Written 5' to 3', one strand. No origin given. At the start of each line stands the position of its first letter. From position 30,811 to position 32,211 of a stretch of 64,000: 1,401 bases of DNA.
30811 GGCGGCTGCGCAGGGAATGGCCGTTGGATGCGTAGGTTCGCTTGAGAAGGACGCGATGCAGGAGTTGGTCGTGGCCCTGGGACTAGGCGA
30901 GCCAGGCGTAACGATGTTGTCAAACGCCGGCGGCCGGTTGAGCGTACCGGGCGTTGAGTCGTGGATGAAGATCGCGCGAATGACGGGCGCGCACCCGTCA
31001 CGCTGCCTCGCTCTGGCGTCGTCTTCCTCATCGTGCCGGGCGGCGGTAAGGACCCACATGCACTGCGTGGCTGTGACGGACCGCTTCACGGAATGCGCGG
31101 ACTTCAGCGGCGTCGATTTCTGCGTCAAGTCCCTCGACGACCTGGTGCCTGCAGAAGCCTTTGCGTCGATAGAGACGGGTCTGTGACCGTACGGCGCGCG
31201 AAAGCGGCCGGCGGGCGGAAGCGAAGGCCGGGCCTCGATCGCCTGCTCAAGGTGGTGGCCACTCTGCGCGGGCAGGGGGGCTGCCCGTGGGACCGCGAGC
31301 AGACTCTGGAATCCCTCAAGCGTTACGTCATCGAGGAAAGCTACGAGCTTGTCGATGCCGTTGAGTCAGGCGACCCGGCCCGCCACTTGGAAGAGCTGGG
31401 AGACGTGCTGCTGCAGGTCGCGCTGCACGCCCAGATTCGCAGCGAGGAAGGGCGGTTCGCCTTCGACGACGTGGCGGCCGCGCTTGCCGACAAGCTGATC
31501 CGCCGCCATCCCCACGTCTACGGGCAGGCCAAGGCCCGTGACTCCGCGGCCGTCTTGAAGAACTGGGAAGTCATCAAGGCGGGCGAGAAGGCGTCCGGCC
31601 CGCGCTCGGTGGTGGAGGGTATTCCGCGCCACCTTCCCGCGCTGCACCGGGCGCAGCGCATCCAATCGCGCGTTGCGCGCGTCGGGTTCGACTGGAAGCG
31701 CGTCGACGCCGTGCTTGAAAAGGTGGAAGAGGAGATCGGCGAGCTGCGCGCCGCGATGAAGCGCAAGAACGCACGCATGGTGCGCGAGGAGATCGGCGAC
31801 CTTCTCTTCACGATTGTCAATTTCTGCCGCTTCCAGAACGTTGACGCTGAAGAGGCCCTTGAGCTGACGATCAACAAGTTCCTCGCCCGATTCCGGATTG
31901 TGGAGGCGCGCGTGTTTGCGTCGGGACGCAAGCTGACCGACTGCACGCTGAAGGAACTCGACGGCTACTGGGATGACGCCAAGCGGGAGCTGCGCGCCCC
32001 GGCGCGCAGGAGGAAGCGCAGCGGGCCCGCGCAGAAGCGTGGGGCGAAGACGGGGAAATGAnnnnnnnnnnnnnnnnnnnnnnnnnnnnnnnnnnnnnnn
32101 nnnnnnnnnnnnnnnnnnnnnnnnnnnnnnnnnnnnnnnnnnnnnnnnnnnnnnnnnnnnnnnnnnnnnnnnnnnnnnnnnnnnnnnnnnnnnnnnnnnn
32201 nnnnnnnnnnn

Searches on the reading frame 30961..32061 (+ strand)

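Call 10: search_protein_families(library=pfam, proteins=[window:30961-32061:+], max_evalue=0.001)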
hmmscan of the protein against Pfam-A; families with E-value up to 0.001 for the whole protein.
window:30961-32061:+ (366 aa): 3 families
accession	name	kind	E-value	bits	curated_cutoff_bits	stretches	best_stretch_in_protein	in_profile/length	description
PF03819.22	MazG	-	1.1e-35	122.2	22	2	114-186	1-73/74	MazG nucleotide pyrophosphohydrolase domain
PF01503.22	PRA-PH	-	1.7e-10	41.6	21.3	1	244-301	21-80/86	Phosphoribosyl-ATP pyrophosphohydrolase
PF12643.12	MazG-like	-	0.0005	20.7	27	0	259-316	19-75/85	MazG-like family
